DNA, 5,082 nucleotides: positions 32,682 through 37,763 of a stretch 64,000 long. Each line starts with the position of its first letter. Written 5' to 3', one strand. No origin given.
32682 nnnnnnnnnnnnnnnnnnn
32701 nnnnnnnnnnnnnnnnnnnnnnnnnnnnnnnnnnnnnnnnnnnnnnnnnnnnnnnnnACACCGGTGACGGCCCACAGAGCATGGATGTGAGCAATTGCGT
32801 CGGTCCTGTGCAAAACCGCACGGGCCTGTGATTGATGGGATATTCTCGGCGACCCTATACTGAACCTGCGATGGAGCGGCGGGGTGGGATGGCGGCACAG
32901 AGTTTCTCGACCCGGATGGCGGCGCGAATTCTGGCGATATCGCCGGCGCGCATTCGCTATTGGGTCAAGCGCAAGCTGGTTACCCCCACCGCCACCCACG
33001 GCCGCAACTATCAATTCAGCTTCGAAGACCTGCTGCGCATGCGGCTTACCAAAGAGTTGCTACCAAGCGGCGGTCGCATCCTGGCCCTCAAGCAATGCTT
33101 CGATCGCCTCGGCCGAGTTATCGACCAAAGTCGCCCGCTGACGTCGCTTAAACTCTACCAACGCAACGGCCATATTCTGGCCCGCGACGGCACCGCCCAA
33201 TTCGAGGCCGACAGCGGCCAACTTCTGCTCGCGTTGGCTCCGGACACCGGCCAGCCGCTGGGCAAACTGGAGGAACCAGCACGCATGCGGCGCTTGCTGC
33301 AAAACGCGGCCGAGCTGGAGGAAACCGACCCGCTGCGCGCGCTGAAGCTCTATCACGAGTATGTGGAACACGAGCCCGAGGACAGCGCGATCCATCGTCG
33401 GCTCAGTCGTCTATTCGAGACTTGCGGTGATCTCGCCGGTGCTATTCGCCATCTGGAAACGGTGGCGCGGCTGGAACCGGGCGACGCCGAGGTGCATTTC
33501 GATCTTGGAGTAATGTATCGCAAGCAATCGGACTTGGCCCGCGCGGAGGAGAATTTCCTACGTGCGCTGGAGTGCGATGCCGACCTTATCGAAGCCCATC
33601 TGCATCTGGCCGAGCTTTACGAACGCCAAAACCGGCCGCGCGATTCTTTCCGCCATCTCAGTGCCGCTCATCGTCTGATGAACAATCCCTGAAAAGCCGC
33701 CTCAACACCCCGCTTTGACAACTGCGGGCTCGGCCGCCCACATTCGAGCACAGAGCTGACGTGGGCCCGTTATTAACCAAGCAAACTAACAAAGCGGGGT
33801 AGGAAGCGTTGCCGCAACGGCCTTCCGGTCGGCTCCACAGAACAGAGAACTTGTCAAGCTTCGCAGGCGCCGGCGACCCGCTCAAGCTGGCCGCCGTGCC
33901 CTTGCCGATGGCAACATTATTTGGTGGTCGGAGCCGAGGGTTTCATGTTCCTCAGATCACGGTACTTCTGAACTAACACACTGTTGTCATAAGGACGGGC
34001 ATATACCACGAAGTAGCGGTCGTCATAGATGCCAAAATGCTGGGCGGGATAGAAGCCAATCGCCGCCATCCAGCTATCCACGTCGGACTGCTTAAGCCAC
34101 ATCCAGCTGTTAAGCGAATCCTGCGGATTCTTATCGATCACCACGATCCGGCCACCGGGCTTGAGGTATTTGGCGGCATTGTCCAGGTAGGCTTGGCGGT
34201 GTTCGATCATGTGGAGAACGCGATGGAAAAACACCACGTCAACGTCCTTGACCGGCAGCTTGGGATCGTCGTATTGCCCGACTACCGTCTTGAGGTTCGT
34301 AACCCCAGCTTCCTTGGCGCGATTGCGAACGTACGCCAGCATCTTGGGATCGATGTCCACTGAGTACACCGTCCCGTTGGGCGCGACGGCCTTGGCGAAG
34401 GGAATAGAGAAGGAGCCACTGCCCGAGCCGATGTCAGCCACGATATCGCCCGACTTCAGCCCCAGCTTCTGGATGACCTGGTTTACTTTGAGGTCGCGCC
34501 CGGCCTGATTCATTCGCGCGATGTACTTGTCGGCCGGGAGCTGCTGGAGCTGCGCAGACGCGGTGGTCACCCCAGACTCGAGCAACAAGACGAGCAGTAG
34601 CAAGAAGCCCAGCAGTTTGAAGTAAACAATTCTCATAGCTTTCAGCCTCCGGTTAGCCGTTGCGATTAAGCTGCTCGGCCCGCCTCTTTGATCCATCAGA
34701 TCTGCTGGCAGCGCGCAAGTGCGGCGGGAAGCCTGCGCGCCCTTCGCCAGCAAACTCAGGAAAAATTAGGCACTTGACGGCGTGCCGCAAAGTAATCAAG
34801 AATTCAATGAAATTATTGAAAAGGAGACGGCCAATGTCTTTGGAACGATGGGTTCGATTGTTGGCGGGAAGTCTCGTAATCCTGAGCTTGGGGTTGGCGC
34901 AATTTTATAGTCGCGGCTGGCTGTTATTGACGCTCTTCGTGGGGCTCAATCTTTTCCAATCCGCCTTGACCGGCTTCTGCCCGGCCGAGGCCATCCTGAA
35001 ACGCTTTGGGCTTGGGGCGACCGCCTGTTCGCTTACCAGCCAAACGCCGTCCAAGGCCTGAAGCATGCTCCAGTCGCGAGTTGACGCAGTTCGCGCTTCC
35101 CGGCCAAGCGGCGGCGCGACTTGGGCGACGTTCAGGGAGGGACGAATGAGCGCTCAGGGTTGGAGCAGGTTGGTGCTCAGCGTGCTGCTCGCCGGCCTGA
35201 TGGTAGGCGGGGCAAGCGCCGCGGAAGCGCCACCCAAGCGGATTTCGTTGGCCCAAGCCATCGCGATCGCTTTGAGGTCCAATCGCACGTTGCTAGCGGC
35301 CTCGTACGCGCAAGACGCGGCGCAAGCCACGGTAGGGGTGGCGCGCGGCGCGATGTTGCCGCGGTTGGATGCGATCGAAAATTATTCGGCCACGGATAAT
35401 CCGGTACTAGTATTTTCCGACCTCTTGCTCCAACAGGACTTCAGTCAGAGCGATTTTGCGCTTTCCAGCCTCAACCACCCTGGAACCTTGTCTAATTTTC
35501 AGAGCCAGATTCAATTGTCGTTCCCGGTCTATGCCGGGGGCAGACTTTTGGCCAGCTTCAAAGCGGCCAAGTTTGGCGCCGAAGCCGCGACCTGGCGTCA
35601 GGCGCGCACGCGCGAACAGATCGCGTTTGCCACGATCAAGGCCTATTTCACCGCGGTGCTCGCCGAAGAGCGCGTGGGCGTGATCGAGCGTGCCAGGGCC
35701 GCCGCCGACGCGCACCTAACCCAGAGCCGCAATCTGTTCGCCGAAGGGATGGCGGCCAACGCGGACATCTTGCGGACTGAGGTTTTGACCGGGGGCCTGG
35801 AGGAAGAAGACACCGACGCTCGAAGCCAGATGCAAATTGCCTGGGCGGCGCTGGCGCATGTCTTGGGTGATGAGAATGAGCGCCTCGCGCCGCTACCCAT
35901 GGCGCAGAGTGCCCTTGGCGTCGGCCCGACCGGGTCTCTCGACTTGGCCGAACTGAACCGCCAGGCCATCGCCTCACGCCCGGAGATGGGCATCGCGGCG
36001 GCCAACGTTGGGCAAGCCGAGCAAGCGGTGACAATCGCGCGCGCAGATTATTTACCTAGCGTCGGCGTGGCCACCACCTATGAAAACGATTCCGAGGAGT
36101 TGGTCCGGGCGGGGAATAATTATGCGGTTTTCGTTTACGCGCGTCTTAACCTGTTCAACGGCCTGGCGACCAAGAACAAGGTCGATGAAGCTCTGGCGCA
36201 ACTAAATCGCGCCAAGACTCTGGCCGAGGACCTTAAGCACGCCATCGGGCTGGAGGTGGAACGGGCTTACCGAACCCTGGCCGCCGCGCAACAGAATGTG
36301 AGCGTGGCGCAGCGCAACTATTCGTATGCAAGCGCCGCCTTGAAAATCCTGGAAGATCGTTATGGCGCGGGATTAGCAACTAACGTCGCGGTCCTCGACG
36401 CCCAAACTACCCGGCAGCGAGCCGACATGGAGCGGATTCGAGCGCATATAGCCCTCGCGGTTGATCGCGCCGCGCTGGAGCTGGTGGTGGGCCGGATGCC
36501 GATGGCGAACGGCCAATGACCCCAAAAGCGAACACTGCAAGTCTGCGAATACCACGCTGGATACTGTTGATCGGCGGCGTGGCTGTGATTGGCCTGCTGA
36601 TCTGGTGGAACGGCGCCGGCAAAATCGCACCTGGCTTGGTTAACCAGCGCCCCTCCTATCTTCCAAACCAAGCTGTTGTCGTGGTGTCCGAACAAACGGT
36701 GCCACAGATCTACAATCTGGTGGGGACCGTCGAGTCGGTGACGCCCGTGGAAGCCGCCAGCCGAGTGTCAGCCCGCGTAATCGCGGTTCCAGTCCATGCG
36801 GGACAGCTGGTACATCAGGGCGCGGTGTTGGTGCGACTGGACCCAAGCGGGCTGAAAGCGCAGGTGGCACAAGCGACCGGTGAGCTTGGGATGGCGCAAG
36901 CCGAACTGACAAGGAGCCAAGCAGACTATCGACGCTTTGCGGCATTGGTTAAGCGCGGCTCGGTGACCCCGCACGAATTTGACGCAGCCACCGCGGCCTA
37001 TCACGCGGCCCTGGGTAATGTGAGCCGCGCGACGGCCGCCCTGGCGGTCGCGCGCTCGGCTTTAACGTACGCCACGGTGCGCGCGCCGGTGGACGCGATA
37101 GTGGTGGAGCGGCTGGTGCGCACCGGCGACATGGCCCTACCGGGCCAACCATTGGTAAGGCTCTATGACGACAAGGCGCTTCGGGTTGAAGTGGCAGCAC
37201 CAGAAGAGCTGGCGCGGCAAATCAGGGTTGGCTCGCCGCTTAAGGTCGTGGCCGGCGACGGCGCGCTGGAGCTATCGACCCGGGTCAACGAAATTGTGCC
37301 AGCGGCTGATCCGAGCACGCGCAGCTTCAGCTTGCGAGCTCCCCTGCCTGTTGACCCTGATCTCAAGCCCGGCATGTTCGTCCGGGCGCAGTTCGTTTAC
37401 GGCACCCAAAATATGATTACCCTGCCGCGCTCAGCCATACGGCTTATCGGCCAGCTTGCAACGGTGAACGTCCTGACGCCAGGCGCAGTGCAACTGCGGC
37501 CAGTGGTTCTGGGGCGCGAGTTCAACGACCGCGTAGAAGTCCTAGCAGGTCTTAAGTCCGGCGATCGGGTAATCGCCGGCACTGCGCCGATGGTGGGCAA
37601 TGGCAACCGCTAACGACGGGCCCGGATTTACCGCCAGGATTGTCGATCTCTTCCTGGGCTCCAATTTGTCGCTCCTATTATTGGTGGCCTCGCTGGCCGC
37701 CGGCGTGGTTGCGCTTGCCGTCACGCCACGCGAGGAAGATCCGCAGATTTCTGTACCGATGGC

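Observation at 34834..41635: RND efflux operon bracketed by two rhodanese-associated elements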

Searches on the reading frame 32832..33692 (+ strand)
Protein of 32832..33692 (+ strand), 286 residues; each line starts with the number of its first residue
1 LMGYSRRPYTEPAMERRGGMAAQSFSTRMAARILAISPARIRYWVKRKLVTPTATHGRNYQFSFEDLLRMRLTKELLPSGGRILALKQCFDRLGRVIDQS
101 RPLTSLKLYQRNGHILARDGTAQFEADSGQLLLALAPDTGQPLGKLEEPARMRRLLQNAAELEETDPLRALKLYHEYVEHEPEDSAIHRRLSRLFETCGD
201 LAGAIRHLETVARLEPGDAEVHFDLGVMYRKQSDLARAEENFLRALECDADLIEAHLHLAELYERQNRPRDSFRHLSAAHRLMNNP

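Call 3: search_protein_families(library=pfam, proteins=[window:32832-33692:+], max_evalue=0.01)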
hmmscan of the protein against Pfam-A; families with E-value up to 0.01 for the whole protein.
window:32832-33692:+ (286 aa): 15 families
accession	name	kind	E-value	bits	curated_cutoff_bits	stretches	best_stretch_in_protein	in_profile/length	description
PF07719.23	TPR_2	-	1.9e-12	46.7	27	1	219-249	1-31/34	Tetratricopeptide repeat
PF14559.12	TPR_19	-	1.1e-11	45.4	25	2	162-222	2-62/68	Tetratricopeptide repeat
PF13432.12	TPR_16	-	1.3e-10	41.9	32.7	1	199-251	11-63/65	Tetratricopeptide repeat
PF13431.12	TPR_17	-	1.3e-10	41.1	24.4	1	209-240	3-34/34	Tetratricopeptide repeat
PF13414.12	TPR_11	-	3.3e-10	39.9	26.8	2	228-266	3-41/42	TPR repeat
PF13411.12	MerR_1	-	4.6e-10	39.9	21.6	1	26-82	2-58/69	MerR HTH family regulatory protein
PF13428.12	TPR_14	-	3.7e-08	33.7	23.5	1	187-226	3-42/44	Tetratricopeptide repeat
PF00515.34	TPR_1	-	4.1e-08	33.2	27.8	1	219-249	1-31/34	Tetratricopeptide repeat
PF13424.12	TPR_12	-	1.3e-06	29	30.1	0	216-248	42-74/77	Tetratricopeptide repeat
PF13181.12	TPR_8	-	0.00012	22.4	25.7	0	219-250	1-32/34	Tetratricopeptide repeat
PF12728.13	HTH_17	-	0.00065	20.4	27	1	30-70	7-46/51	Helix-turn-helix domain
PF13176.12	TPR_7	-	0.001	19.4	27.9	0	190-219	4-35/36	Tetratricopeptide repeat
PF00376.29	MerR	-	0.0012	19.1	28.2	1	27-58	2-34/38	MerR family regulatory protein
PF24575.1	TPR_Slam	-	0.0031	18.3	35.2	0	147-242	10-104/104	Surface lipoprotein assembly modifier, N-terminal TPR repeats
PF25060.1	ARM_TT21_2nd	-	0.0051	16.8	27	1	163-266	174-269/270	Tetratricopeptide repeat protein 21 second ARM domain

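Call 4: search_protein_families(library=ncbifam, proteins=[window:32832-33692:+], max_evalue=0.01)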
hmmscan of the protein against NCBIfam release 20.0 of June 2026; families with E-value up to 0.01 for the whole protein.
window:32832-33692:+ (286 aa): 15 families
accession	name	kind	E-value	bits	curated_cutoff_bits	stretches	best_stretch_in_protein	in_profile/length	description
NF040959.1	MamA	equivalog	2.7e-12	46.6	200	1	163-280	83-200/204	magnetosome protein MamA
TIGR02917.1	PEP_TPR_lipo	equivalog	3e-10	38.7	312.2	1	161-273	577-689/899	XrtA/PEP-CTERM system TPR-repeat protein PrsT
TIGR02521.1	type_IV_pilW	equivalog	4.3e-09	36.3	154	1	219-284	31-96/234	type IV pilus biogenesis/stability protein PilW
TIGR00540.1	TPR_hemY_coli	hypoth_equivalog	7.4e-08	31.6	142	1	156-276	268-382/385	heme biosynthesis-associated TPR protein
NF033758.1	gliding_GltE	equivalog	2.9e-06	26.5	225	1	213-263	216-266/411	adventurous gliding motility TPR repeat lipoprotein GltE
NF047507.1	TPR_BatC_Lepto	exception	1.6e-05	24.5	175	1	175-269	48-146/214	TPR repeat-containing protein BatC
NF033920.0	C39_PA2778_fam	equivalog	3.8e-05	23.2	150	1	144-248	148-253/255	PA2778 family cysteine peptidase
TIGR02552.1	LcrH_SycD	equivalog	0.00051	19.8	104.8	1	199-284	32-117/136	SycD/LcrH family type III secretion system chaperone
NF008757.0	PRK11788.1-5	equivalog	0.00068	18.9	363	1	169-278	125-239/388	lipopolysaccharide assembly protein LapB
NF047375.1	HeatShock_HspR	equivalog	0.00071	19.5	105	1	25-78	4-57/92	heat shock protein transcriptional repressor HspR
NF033762.1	social_mot_Tgl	equivalog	0.00087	18.7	225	1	177-273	23-120/252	social motility TPR repeat lipoprotein Tgl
NF008755.0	PRK11788.1-3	equivalog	0.0011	18.3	430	1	165-267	50-155/388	lipopolysaccharide assembly protein LapB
NF053740.1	TransRegTnrAGPos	equivalog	0.0019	18.3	140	1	34-69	22-57/108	hypothetical protein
TIGR03939.1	PGA_TPR_OMP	equivalog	0.0036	15.6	366.65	0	199-261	409-471/800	poly-beta-1,6 N-acetyl-D-glucosamine export porin PgaA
NF008520.0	PRK11447.1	equivalog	0.004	15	858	1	154-251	463-563/1157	cellulose synthase complex outer membrane protein BcsC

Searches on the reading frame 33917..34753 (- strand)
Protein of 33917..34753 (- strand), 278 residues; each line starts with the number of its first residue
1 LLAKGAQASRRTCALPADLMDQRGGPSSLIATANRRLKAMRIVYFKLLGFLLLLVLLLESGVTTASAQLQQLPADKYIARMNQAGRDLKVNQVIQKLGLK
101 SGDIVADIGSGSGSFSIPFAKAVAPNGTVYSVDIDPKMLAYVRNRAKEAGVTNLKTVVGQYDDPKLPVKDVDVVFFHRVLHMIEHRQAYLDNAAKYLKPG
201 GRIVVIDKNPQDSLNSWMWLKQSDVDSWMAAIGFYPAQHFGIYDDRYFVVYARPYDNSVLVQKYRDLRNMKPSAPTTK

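Call 3: search_protein_families(library=pfam, proteins=[window:33917-34753:-], max_evalue=0.01)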
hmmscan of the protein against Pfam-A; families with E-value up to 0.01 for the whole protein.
window:33917-34753:- (278 aa): 20 families
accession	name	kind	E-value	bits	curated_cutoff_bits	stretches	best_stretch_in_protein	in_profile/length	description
PF13847.12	Methyltransf_31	-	6.4e-21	75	27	1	100-211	2-115/145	Methyltransferase domain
PF13649.12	Methyltransf_25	-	5.3e-18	65.9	27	1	105-201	1-97/97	Methyltransferase domain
PF08241.18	Methyltransf_11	-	7e-18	65.5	21.2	1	107-205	2-95/95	Methyltransferase domain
PF08242.18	Methyltransf_12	-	4.7e-16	59.8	30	1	107-203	2-98/98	Methyltransferase domain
PF01209.24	Ubie_methyltran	-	1e-12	48.4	20.1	1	92-207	38-153/233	ubiE/COQ5 methyltransferase family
PF13489.12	Methyltransf_23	-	4.4e-11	43.2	27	1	88-218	7-130/164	Methyltransferase domain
PF08704.16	GCD14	-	5.9e-08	33.1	26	1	90-158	29-97/247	tRNA methyltransferase complex GCD14 subunit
PF02475.24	TRM5-TYW2_MTfase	-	1.5e-07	32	28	1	100-203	35-133/164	TRM5/TYW2 methyltransferase domain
PF00891.24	Methyltransf_2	-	2.3e-07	30.8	22.3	1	76-207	37-166/210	O-methyltransferase domain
PF01135.25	PCMT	-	5.1e-07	30.1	20.3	1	91-160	63-132/210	Protein-L-isoaspartate(D-aspartate) O-methyltransferase (PCMT)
PF05175.20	MTS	-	1.6e-06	28.3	23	1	94-211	24-144/170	Methyltransferase small domain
PF13578.12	Methyltransf_24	-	3.8e-06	28.2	26.3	1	108-205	3-102/105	Methyltransferase domain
PF02353.26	CMAS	-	6.9e-06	26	27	1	86-205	47-164/273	Mycolic acid cyclopropane synthetase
PF02527.21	GidB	-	1.1e-05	25.2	27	1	102-206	48-147/184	rRNA small subunit methyltransferase G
PF01269.23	Fibrillarin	-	2.6e-05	23.9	27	1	92-206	62-175/227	Fibrillarin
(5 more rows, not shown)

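Call 4: search_protein_families(library=ncbifam, proteins=[window:33917-34753:-], max_evalue=0.01)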
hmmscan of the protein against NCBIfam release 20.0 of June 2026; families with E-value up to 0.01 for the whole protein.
window:33917-34753:- (278 aa): 76 families (the best 25 are shown)
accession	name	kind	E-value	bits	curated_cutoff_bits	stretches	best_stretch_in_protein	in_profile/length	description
NF008823.0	PRK11873.1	subfamily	7.3e-19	68.3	263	1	98-207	74-183/272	arsenite methyltransferase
NF041537.1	ArsM_AhpD_UU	exception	1.3e-16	60.4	510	1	99-233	74-205/345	arsenite methyltransferase/AhpD domain selenoprotein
NF047649.1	MTase_UXPK_star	exception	3e-15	56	460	1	99-233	75-206/283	methyltransferase/UXPK-star double selenoprotein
NF001240.0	PRK00216.1-1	equivalog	5.3e-15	55.2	378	1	93-207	55-170/251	bifunctional demethylmenaquinone methyltransferase/2-methoxy-6-polyprenyl-1,4-benzoquinol methylase UbiE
TIGR02469.1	CbiT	equivalog_domain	1.2e-13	51.4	78.3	1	92-205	10-120/124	precorrin-6Y C5,15-methyltransferase (decarboxylating) subunit CbiT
NF041536.1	ArsM_DUF2284_UU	exception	2.6e-13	49.1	575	1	99-230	74-202/459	arsenite methyltransferase/DUF2284 domain selenoprotein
NF043040.1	corrin_prot_MT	hypoth_equivalog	5.4e-13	48.9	180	1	84-214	24-156/216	corrinoid protein-associated methyltransferase CpaM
NF001244.0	PRK00216.1-5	equivalog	1.5e-11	44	216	1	92-233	39-180/236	bifunctional demethylmenaquinone methyltransferase/2-methoxy-6-polyprenyl-1,4-benzoquinol methylase UbiE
TIGR02752.1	MenG_heptapren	equivalog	1.2e-10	41.4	419.85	1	91-217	35-160/231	demethylmenaquinone methyltransferase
TIGR01934.1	MenG_MenH_UbiE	subfamily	3.4e-10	39.6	158.35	1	92-215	30-150/223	ubiquinone/menaquinone biosynthesis methyltransferase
NF001243.0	PRK00216.1-4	equivalog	4.3e-10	39.3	235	1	91-209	37-155/237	demethylmenaquinone methyltransferase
NF040538.1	methyl_ArsM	equivalog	5.2e-10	39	500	1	100-148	60-108/356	arsinothricin biosynthesis methyltransferase ArsM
NF052510.1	methyltran_MpqE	exception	6.3e-10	38.8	335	1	93-207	38-153/234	methyl-plastoquinone biosynthesis methyltransferase MpqE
TIGR04364.1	methyltran_FxLD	equivalog_domain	8.2e-10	38.3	320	1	92-205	73-179/394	methyltransferase, FxLD system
NF001556.0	PRK00377.1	equivalog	8.5e-09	35.5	238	1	94-205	33-143/198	cobalt-precorrin-6Y C(15)-methyltransferase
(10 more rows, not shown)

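Call 68: search_solved_structures(query=window:33917-34636:-, max_evalue=0.00001)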
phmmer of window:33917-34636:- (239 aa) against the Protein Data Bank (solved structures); distinct sequences matched with E-value up to 0.00001: 7.
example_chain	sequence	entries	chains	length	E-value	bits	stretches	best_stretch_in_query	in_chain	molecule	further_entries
3dh0_A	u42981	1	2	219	5.6e-13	52.2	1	52-171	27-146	SAM dependent methyltransferase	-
5wp5_A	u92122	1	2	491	9.3e-09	38.4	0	52-168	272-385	Phosphomethylethanolamine N-methyltransferase 2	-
5wp4_A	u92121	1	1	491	3.2e-07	33.4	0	52-169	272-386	Phosphoethanolamine N-methyltransferase 1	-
3mgg_A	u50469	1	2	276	8.1e-07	32.1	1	63-169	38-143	Methyltransferase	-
3bus_A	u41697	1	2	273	1.4e-06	31.3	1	48-168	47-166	Methyltransferase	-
6f5z_A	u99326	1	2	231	1.5e-06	31.2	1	54-188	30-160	24-sterol C-methyltransferase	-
3e05_A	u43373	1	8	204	8.1e-06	28.8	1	54-164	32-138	Precorrin-6Y C5,15-methyltransferase (Decarboxylating)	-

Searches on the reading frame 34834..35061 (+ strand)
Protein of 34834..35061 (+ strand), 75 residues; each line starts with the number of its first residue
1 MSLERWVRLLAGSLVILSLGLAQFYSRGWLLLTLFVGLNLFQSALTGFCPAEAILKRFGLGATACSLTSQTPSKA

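Call 3: search_protein_families(library=pfam, proteins=[window:34834-35061:+], max_evalue=0.01)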
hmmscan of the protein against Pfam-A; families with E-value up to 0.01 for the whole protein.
window:34834-35061:+ (75 aa): 1 family
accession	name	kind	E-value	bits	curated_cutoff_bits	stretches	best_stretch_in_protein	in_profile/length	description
PF11127.14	YgaP-like_TM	-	3.6e-12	46.7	25.3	1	2-56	7-59/66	Inner membrane protein YgaP-like, transmembrane domain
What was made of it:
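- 34834..35061 (+): DUF2892 / YgaP-like two-helix membrane protein (75 aa), stand-alone, with a conserved (F/W)CP cysteine. PF11127, 46.7 bits against a cut-off of 25.3 (call 3).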

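Call 4: search_protein_families(library=ncbifam, proteins=[window:34834-35061:+], max_evalue=0.01)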
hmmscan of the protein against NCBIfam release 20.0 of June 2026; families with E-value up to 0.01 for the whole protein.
window:34834-35061:+ (75 aa): 0 families

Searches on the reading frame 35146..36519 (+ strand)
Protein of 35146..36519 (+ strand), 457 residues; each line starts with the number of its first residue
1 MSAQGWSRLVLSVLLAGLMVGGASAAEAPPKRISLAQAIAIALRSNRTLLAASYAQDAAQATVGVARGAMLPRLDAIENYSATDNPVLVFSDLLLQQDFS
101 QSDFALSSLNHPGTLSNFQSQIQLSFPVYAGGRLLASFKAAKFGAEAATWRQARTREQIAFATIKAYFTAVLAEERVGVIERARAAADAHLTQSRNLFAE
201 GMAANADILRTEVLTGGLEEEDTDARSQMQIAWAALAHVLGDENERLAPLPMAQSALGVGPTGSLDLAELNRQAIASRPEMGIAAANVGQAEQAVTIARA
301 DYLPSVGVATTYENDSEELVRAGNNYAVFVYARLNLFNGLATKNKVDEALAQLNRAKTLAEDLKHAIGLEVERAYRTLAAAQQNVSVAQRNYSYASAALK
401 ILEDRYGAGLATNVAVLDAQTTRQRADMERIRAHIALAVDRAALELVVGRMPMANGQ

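Call 3: search_protein_families(library=pfam, proteins=[window:35146-36519:+], max_evalue=0.01)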
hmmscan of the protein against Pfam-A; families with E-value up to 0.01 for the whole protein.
window:35146-36519:+ (457 aa): 1 family
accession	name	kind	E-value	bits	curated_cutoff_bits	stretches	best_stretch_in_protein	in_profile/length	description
PF02321.23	OEP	-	5.2e-48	163.8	22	2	268-449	2-187/187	Outer membrane efflux protein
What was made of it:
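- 35146..36519 (+): Outer-membrane factor (OEP/TolC family). An alternative upstream ATG lies at 35065. PF02321, E 5e-48 (call 3).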

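Call 4: search_protein_families(library=ncbifam, proteins=[window:35146-36519:+], max_evalue=0.01)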
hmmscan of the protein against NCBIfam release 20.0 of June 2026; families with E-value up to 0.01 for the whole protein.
window:35146-36519:+ (457 aa): 7 families
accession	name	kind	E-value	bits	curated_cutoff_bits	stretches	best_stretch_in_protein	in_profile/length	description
TIGR01844.1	type_I_sec_TolC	subfamily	1.2e-41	143.1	225.15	2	114-455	67-404/414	TolC family outer membrane protein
TIGR01845.1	outer_NodT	subfamily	1.5e-19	70.2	210.05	1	35-444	59-453/460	efflux transporter outer membrane subunit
NF007002.0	PRK09465.1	equivalog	3e-11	42.5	495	1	11-422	5-397/460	outer membrane channel protein TolC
NF045679.1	DiMtlExpIhpA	equivalog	3.6e-10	39.1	650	1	50-450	41-414/424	divalent metal ion exporter subunit IhpA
NF052390.1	efflux_OMP_AbuO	equivalog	5e-05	22.2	700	1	33-450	21-432/447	multidrug efflux outer membrane protein AbuO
NF033142.1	efflux_OM_AdeC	exception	0.00018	20.3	975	1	270-426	276-436/465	multidrug efflux RND transporter AdeABC outer membrane channel subunit AdeC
NF047721.1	ToxDrgExpTdeA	equivalog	0.0022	17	550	1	274-434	273-435/455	toxin/drug exporter TdeA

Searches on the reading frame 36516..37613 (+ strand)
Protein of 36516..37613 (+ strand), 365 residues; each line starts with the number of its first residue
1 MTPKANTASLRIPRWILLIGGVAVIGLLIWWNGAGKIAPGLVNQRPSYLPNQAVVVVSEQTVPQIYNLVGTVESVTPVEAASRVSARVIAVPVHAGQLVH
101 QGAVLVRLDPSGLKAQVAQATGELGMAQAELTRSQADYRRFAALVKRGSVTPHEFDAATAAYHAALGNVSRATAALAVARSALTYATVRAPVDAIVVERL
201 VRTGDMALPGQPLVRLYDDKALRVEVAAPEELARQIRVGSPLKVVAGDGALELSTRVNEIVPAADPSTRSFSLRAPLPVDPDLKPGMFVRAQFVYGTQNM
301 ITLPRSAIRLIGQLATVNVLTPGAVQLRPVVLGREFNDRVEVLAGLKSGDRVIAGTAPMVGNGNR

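Call 3: search_protein_families(library=pfam, proteins=[window:36516-37613:+], max_evalue=0.01)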
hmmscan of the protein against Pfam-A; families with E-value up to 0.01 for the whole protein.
window:36516-37613:+ (365 aa): 3 families
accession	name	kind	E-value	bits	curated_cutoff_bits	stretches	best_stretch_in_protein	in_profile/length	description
PF16576.10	HlyD_D23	-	2.2e-17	63.5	30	1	79-289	21-214/214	Barrel-sandwich domain of CusB or HlyD membrane-fusion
PF13437.12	HlyD_3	-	3.4e-15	57.1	22.2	1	187-286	1-106/106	HlyD family secretion protein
PF13533.13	Biotin_lipoyl_2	-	6.5e-08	32.7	29.8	1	81-109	4-32/32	Biotin-lipoyl like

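Call 4: search_protein_families(library=ncbifam, proteins=[window:36516-37613:+], max_evalue=0.01)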
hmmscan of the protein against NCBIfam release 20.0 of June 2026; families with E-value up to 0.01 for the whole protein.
window:36516-37613:+ (365 aa): 24 families
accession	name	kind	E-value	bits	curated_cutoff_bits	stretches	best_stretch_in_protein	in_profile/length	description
TIGR01730.1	RND_mfp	subfamily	6e-59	199.6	94.9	1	54-357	3-310/322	efflux RND transporter periplasmic adaptor subunit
TIGR00999.1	8a0102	subfamily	1.4e-46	158.9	319.3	1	96-354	1-264/271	CzcB/NccB family metal efflux transporter periplasmic adaptor subunit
NF033138.2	RND-peri-MexC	equivalog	8.4e-28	97.5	625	1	49-360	36-363/375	MexC family multidrug efflux RND transporter periplasmic adaptor subunit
NF008589.1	PRK11556.1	equivalog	1.7e-27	96.3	391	1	48-355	56-374/392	MdtA/MuxA family multidrug efflux RND transporter periplasmic adaptor subunit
NF007132.1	PRK09578.1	equivalog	8.4e-26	90.6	512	2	48-205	36-193/396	MexX/AxyX family multidrug efflux RND transporter periplasmic adaptor subunit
NF007362.0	PRK09859.1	equivalog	2.1e-19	69.9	738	1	48-355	32-358/385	multidrug transporter subunit MdtE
NF007785.0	PRK10476.1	equivalog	4.8e-19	68.4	376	2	78-135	49-106/347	multidrug transporter subunit MdtN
TIGR00998.1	8a0101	subfamily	5.3e-19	68.3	390.8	2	169-271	188-289/334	EmrA/EmrK family multidrug efflux transporter periplasmic adaptor subunit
NF011604.1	PRK15030.1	equivalog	2.5e-18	66.2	765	2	48-211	36-199/397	multidrug efflux RND transporter periplasmic adaptor subunit AcrA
NF045904.1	RND-peri-MexE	equivalog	4.5e-16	58.7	714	1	50-208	36-194/390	multidrug efflux RND transporter periplasmic adaptor subunit MexE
NF045680.1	DiMtlExpIhpB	equivalog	9.5e-16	57.7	450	1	180-355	132-309/326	divalent metal ion exporter adaptor subunit IhpB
NF033834.1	RND_adapt_MexA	exception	2.3e-13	50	750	1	46-361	32-353/373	multidrug efflux RND transporter periplasmic adaptor subunit MexA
NF007850.1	PRK10559.1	equivalog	4.4e-12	45.7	400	1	79-244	42-206/303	p-hydroxybenzoic acid efflux pump subunit AaeA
TIGR01843.1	type_I_hlyD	subfamily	6e-12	45.2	208.65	2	86-154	52-120/422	HlyD family type I secretion periplasmic adaptor subunit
NF000272.2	OqxA_adapt_sub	exception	3.9e-11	42.5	835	1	53-210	45-200/391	multidrug efflux RND transporter periplasmic adaptor subunit OqxA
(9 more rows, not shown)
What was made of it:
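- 36516..37613 (+): Periplasmic adaptor (membrane-fusion protein). TIGR01730 RND_mfp, 199.6 bits against a cut-off of 94.9 (call 4).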
